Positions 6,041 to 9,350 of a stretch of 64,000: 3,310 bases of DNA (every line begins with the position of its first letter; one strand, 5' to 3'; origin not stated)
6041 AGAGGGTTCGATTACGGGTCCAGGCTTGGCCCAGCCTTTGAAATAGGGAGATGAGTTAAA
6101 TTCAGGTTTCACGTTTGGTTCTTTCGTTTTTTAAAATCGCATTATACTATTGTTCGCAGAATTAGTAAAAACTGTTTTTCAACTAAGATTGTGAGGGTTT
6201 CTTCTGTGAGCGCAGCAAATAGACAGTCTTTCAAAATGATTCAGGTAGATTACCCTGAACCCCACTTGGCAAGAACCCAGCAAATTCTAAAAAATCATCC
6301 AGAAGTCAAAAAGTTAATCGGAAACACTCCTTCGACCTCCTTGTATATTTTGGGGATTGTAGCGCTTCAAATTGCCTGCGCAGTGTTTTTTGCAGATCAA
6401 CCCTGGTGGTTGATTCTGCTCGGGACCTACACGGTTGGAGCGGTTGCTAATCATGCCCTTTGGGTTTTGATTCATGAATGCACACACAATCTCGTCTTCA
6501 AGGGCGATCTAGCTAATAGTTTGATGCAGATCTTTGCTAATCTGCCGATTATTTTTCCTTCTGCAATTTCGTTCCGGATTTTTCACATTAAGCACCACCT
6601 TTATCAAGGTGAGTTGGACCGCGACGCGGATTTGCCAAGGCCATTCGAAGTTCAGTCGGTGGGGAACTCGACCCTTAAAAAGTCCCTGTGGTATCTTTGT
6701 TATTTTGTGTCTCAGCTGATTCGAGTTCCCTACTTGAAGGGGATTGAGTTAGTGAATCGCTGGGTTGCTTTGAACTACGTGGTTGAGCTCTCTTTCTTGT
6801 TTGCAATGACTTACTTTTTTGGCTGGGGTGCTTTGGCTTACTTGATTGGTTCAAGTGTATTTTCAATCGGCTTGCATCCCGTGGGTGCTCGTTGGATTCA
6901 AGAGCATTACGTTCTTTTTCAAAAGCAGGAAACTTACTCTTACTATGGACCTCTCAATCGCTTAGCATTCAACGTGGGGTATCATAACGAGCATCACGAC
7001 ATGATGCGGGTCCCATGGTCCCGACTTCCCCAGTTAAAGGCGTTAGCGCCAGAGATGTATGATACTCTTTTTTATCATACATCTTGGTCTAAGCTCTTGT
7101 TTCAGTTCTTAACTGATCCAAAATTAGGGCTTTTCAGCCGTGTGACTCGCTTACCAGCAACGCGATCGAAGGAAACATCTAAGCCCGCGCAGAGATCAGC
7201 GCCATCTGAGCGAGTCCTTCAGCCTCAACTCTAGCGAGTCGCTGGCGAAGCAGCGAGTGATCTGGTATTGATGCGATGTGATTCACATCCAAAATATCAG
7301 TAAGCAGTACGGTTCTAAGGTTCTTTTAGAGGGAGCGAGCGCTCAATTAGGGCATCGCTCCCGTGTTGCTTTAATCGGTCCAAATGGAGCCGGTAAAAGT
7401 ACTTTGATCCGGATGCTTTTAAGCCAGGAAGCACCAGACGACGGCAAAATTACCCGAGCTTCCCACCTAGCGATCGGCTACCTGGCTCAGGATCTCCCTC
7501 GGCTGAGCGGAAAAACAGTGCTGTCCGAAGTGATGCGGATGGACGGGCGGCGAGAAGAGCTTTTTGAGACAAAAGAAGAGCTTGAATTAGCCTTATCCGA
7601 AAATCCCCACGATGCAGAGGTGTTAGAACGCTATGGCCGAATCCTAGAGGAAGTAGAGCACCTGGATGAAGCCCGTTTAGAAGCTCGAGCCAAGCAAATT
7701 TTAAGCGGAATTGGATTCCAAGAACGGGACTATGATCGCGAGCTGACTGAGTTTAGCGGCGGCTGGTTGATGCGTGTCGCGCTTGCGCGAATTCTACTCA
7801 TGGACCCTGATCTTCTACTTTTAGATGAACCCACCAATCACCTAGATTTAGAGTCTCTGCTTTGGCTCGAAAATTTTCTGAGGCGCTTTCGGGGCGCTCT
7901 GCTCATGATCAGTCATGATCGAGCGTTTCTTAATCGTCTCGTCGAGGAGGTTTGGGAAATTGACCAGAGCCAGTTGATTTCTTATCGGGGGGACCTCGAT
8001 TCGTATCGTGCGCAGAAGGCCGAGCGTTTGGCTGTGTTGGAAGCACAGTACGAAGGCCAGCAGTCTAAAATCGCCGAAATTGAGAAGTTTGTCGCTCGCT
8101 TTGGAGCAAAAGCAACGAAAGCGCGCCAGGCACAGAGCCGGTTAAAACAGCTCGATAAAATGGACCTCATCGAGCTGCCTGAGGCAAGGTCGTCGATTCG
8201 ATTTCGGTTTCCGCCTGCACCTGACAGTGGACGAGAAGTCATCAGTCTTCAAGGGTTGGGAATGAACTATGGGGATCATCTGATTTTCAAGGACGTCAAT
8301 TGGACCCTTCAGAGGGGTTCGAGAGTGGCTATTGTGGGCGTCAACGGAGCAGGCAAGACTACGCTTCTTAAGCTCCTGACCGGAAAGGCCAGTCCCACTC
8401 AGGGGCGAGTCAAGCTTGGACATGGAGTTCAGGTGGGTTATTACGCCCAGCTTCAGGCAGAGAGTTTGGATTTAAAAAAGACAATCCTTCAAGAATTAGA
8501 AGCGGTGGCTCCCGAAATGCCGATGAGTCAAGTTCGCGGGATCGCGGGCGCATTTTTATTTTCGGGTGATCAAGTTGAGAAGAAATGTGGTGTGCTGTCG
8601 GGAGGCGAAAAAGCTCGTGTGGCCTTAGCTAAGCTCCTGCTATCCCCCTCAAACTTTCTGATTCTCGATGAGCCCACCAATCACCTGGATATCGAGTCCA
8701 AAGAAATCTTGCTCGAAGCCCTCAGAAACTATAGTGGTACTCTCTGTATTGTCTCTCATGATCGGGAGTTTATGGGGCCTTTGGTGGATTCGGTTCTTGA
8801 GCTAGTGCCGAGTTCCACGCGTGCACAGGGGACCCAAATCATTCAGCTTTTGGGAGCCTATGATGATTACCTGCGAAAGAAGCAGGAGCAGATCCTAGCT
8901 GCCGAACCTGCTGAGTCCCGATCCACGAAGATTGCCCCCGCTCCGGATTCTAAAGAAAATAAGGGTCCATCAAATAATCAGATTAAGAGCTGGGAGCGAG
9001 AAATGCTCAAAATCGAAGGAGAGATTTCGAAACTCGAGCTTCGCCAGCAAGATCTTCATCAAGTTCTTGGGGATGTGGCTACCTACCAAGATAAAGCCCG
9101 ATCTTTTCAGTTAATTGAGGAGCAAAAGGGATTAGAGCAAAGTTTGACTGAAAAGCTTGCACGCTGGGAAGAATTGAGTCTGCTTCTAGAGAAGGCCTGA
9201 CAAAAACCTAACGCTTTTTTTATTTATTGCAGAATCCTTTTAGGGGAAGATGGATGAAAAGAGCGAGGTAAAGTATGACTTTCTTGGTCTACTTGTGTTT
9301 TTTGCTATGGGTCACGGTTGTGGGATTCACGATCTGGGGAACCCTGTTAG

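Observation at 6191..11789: Eukaryote-like glycosphingolipid gene set: DEGS1-type delta-4 desaturase, UGCG-type ceramide glucosyltransferase and GH1 beta-glucosidase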

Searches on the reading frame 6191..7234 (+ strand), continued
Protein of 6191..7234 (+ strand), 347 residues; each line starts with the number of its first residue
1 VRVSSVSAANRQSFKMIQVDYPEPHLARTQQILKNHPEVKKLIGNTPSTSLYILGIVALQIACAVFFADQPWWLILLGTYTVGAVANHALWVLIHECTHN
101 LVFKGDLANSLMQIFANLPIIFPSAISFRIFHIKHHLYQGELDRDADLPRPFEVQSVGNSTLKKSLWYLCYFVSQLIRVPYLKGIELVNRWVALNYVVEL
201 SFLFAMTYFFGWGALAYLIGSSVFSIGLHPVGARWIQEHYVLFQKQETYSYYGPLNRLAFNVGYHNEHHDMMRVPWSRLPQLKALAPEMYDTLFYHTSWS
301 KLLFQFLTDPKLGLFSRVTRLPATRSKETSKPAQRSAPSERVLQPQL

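Call 55: search_protein_families(library=pfam, proteins=[L004:13480-13848:+, L004:13848-14690:+], max_evalue=0.1)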
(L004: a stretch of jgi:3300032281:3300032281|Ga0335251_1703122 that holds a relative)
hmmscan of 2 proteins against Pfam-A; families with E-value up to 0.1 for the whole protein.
L004:13480-13848:+ (123 aa): 25 families
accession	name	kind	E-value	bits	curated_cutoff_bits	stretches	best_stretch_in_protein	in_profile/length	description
PF13414.12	TPR_11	-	4.5e-27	93.9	26.8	3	31-68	1-38/42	TPR repeat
PF00515.34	TPR_1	-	3.7e-24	83.9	27.8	3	25-57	2-34/34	Tetratricopeptide repeat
PF07719.23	TPR_2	-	7.9e-21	72.9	27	3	25-55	2-32/34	Tetratricopeptide repeat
PF13424.12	TPR_12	-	1e-18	67.7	30.1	3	24-88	3-75/77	Tetratricopeptide repeat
PF13181.12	TPR_8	-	1.9e-16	59.2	25.7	2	25-56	2-33/34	Tetratricopeptide repeat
PF13431.12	TPR_17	-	6e-16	57.8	24.4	2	13-44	2-33/34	Tetratricopeptide repeat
PF13432.12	TPR_16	-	6.7e-12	46.1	32.7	1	2-57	9-64/65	Tetratricopeptide repeat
PF14559.12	TPR_19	-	7.7e-11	42.6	25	2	2-61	3-62/68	Tetratricopeptide repeat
PF13371.12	TPR_9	-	7e-09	36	35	1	3-60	8-65/73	Tetratricopeptide repeat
PF13374.12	TPR_10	-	1.2e-07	31.9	27.5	1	26-53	4-31/42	Tetratricopeptide repeat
PF13428.12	TPR_14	-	3.7e-07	30.6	23.5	1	25-63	2-40/44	Tetratricopeptide repeat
PF10602.15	RPN7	-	5.1e-05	23.5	29.6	0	2-52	15-64/174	26S proteasome subunit RPN7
PF01239.28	PPTA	-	5.9e-05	23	29.5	0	6-36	1-31/32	Protein prenyltransferase alpha subunit repeat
PF10516.15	SHNi-TPR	-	0.00017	21.5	21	0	73-88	16-31/38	SHNi-TPR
PF10373.15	EST1_DNA_bind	-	0.00087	19.3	22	0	45-100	3-58/282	Est1 DNA/RNA binding domain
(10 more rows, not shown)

L004:13848-14690:+ (281 aa): 1 family
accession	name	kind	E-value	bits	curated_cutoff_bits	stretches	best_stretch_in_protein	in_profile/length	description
PF01075.23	Glyco_transf_9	-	0.0037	17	22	1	197-228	174-205/247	Glycosyltransferase family 9 (heptosyltransferase)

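Call 62: find_encoding_contigs(protein=P0110, flank=10000, max_places=1)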
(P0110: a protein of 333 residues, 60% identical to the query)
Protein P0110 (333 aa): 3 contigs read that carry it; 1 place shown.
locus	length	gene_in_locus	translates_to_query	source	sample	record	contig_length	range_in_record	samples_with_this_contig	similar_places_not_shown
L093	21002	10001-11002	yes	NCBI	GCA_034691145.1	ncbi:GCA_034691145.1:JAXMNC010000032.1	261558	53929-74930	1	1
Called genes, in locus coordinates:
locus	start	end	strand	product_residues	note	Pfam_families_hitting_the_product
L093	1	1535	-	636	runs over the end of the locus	PF26918:Ig_Eae (faint), PF02368:Big_2, PF26182:Ig_NUP210_5th (faint), PF02368:Big_2, PF04885:Stig1 (weak)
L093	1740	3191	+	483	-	PF08239:SH3_3 (faint)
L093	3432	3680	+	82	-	PF00211:Guanylate_cyc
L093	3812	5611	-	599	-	PF01547:SBP_bac_1, PF13416:SBP_bac_8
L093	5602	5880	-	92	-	PF09928:DUF2160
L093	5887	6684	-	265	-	PF00528:BPD_transp_1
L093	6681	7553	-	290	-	PF00528:BPD_transp_1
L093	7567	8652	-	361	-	PF00005:ABC_tran, PF17912:OB_MalK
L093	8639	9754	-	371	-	PF00005:ABC_tran, PF08402:TOBE_2 (weak)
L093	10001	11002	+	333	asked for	PF08557:Lipid_DES, PF00487:FA_desaturase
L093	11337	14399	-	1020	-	PF02369:Big_1, PF02494:HYR, PF16403:Bact_surface_Ig-like, PF24981:Beta-prop_ATRN-LZTR1, PF24681:Kelch_KLHDC2_KLHL20_DRC7, PF13415:Beta-prop_FBX42, PF13964:Beta-prop_Calicin, PF01344:Kelch_1, +7 more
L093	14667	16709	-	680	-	PF02838:Glyco_hydro_20b, PF14845:Glycohydro_20b2, PF00728:Glyco_hydro_20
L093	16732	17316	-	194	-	-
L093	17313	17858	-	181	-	-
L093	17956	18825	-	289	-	PF00892:EamA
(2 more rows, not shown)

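Call 63: find_encoding_contigs(protein=P0100, flank=10000, max_places=1)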
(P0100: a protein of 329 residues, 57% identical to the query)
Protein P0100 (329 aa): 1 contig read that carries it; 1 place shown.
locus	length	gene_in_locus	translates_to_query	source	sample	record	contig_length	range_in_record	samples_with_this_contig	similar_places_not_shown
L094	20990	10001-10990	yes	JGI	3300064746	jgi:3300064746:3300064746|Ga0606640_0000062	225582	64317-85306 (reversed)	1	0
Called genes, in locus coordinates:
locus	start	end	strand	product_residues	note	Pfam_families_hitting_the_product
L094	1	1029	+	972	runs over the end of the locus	PF00932:LTD, PF02368:Big_2 (weak), PF01223:Endonuclease_NS, PF00801:PKD, PF18911:PKD_4, PF22352:K319L-like_PKD (weak), PF22888:FIMAH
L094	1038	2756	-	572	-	PF07969:Amidohydro_3, PF01979:Amidohydro_1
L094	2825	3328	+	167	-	-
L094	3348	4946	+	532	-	PF05231:MASE1, PF00512:HisKA, PF02518:HATPase_c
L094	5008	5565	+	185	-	PF04011:LemA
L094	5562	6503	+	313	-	PF11335:DUF3137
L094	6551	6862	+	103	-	PF10012:DUF2255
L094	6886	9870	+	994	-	-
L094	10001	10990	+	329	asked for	PF08557:Lipid_DES, PF00487:FA_desaturase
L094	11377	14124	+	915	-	PF00069:Pkinase, PF07714:PK_Tyr_Ser-Thr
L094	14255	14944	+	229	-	-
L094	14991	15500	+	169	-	-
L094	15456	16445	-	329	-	PF13568:OMP_b-brl_2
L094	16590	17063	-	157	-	PF04140:ICMT (weak), PF04191:PEMT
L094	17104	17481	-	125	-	-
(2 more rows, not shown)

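Call 89: search_protein_representatives(protein=window:6236-7231:+)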
Query: 332 residues. Proteins with E-value up to 0.001 (for the whole library): 2477; up to 1e-10: 1390; up to 1e-30: 410. The best 150 are listed.
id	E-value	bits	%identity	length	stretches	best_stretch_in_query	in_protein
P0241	3.0e-97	342.2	48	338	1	2-310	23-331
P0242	1.5e-95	336.7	61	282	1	64-308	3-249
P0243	4.6e-88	312.0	45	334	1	7-315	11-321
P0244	6.4e-84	298.4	47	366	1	6-307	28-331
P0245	1.5e-83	297.2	62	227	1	100-317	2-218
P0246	6.0e-82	291.9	44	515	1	2-305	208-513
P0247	8.0e-81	288.2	45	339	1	3-310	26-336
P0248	2.3e-80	286.7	65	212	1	122-315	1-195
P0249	8.1e-80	284.9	44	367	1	8-303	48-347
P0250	9.5e-78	278.1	47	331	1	1-307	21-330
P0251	1.5e-77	277.5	44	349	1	5-305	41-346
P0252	1.9e-75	270.5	46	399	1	4-301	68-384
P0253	2.2e-74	267.0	43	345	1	7-311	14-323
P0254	1.6e-73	264.2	51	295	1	78-305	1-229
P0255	3.3e-73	263.2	42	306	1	4-304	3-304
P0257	5.6e-73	262.4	45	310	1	8-303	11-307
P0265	7.5e-70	252.1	47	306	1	28-302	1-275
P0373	2.9e-52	194.3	39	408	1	19-305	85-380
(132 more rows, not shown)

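Call 93: list_cluster_members(proteins=[P0257, P0265, P0249, P0373, P0244, P0247, P0241, P0243, P0246, P0250])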
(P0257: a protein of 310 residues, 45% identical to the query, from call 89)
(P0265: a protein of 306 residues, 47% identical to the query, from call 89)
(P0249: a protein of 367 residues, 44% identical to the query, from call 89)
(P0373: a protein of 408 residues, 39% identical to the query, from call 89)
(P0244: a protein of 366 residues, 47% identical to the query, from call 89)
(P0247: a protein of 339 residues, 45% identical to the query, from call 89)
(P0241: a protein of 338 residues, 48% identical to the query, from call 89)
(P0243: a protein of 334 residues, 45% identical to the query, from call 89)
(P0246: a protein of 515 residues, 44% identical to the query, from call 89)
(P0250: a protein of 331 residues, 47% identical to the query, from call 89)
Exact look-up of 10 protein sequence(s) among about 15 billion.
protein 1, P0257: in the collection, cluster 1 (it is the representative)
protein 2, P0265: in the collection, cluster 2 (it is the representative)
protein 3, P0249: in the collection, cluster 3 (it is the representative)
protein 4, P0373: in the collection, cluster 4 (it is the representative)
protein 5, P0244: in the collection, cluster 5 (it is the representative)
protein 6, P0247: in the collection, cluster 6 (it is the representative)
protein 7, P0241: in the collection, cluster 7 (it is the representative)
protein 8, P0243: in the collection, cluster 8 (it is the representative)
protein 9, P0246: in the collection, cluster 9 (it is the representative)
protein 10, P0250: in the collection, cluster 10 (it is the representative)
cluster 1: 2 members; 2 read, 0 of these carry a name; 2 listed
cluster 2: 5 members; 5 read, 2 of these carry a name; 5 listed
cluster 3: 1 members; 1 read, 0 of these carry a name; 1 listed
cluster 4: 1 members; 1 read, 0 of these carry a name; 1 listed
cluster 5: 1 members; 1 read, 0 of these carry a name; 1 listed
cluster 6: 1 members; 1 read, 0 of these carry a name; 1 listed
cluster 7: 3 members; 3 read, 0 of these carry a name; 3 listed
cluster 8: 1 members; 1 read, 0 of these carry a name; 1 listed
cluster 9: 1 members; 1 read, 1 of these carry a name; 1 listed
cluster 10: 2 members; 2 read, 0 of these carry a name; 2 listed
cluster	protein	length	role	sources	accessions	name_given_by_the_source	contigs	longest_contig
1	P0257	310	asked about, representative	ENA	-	-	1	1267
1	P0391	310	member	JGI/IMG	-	-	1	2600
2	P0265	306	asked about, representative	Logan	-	-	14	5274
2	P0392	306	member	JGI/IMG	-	sphingolipid delta-4 desaturase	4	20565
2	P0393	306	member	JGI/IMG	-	sphingolipid delta-4 desaturase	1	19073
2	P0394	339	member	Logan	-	-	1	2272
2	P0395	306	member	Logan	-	-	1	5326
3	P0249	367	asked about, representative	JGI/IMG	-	-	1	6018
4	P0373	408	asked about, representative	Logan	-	-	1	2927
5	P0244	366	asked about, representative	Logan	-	-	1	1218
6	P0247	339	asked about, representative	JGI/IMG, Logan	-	-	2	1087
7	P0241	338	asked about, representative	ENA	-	-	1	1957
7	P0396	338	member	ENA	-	-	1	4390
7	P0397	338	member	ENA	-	-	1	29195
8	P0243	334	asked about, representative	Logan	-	-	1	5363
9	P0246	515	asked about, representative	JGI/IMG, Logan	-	sphingolipid delta-4 desaturase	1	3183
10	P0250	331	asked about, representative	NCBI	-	-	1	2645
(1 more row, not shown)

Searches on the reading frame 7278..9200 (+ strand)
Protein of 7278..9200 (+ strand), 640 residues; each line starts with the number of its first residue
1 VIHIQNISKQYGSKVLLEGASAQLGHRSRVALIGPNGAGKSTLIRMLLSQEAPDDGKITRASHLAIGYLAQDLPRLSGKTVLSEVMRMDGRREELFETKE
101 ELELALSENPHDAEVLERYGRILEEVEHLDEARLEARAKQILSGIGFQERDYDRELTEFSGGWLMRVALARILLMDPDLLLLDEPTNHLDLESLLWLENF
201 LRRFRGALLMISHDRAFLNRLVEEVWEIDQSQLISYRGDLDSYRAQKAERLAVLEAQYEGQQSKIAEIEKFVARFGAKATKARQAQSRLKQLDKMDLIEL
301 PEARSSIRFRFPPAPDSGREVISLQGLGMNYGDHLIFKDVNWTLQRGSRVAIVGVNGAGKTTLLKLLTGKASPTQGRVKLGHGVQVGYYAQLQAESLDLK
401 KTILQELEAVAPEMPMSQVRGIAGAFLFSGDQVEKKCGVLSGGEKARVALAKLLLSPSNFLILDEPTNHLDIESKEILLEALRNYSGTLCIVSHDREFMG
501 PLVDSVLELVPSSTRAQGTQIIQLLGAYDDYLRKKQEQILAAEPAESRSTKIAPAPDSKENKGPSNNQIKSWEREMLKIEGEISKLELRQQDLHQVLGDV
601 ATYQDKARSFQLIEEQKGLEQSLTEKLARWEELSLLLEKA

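Call 3: search_protein_families(library=pfam, proteins=[window:7278-9200:+], max_evalue=0.01)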
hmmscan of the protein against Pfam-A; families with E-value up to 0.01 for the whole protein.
window:7278-9200:+ (640 aa): 36 families (the best 25 are shown)
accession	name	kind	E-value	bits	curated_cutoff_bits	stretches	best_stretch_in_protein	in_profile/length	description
PF00005.33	ABC_tran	-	4.8e-52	176.6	25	2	337-468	1-137/137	ABC transporter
PF12848.13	ABC_tran_Xtn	-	9.4e-28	96.6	25.9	1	226-309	1-85/85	ABC transporter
PF13304.12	AAA_21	-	3e-16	60.8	27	2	31-54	3-32/304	AAA domain, putative AbiEii toxin, Type IV TA system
PF02463.25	SMC_N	-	1.9e-10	41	40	1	439-499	136-202/220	RecF/RecN/SMC N terminal domain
PF16326.10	ABC_tran_CTD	-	1.5e-09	38.4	32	1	573-634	7-68/69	ABC transporter C-terminal domain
PF13401.12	AAA_22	-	6.4e-09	36.7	27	1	27-129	5-96/130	AAA domain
PF13555.12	AAA_29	-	3.6e-08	33.5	27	1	25-44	20-39/61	P-loop containing region of AAA domain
PF25201.1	nSTAND6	-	1.3e-07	32.2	27.7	1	11-56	2-47/148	Novel STAND NTPase 6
PF01926.29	MMR_HSR1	-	5.9e-07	30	21.9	0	29-52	1-24/113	50S ribosome-binding GTPase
PF13191.12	AAA_16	-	8.9e-07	30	32.6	0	28-122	25-104/167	AAA ATPase domain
PF03193.22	RsgA_GTPase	-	1.7e-06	28.4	30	0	28-59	107-138/174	RsgA GTPase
PF20720.3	nSTAND3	-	1.9e-06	28.1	27.2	0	20-50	10-40/155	Novel STAND NTPase 3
PF13521.12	AAA_28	-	7.9e-06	26.6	27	0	29-48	1-20/164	AAA domain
PF05729.18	NACHT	-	8.6e-05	22.9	26.7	0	349-371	2-24/167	NACHT domain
PF13175.12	AAA_15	-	0.00013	22.2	32.1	0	31-47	27-43/374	AAA ATPase domain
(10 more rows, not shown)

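Call 4: search_protein_families(library=ncbifam, proteins=[window:7278-9200:+], max_evalue=0.01)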
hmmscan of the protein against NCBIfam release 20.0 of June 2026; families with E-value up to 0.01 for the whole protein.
window:7278-9200:+ (640 aa): 215 families (the best 25 are shown)
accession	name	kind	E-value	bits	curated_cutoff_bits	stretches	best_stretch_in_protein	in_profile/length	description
NF050005.1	ABC_ATPase_Uup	equivalog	6.5e-129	431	900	1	1-634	3-633/636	ATP-binding cassette ATPase Uup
NF000355.4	ribo_prot_ABC_F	equivalog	2.9e-128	428.8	380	3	280-509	269-499/499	ribosomal protection-like ABC-F family protein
NF007921.0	PRK10636.1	equivalog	7.6e-126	420.9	917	1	1-633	1-624/638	ABC transporter ATP-binding protein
NF011646.0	PRK15064.1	equivalog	1.5e-122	409.7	762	1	1-536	1-528/530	ABC-F family ATPase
NF008358.0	PRK11147.1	equivalog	4.8e-120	401.7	936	1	2-636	4-631/635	ABC transporter ATP-binding protein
NF008775.0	PRK11819.1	equivalog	1.3e-115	387.1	599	2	56-540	62-540/556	energy-dependent translational throttle protein EttA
TIGR03719.1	ABC_ABC_ChvD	subfamily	4.2e-114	382.1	806.75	2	61-539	65-537/552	energy-dependent translational throttle protein EttA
NF000514.1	ABCF_OptrA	exception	1.5e-95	320.9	1450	2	107-588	131-596/655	ABC-F type ribosomal protection protein OptrA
NF000170.2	ABCF_Vga_all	exception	1.7e-89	300.7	725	4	276-538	224-475/521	Vga family ABC-F type ribosomal protection protein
NF000168.2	ABCF_Msr_all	exception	6.5e-88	295.4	680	4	282-509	256-478/487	Msr family ABC-F type ribosomal protection protein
NF000169.2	ABCF_Sal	exception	1.5e-84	284.6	725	3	281-502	275-494/542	Sal family ABC-F type ribosomal protection protein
NF000171.1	ABCF_producer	exception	2.2e-83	280.6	800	3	4-267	6-272/541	TlrC/CarA/OleB/SrmB family ABC-F type ribosomal protection protein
NF043038.1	ABCF_CplR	exception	3.5e-81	273.5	780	4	291-543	255-496/544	ABC-F type ribosomal protection protein CplR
NF000167.2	ABCF_Lsa_all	exception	2e-66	225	750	4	153-274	112-232/492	Lsa family ABC-F type ribosomal protection protein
NF000166.1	ABCF_CarA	exception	4.7e-66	223.1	1050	3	4-260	8-275/556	ABC-F type ribosomal protection protein Car(A)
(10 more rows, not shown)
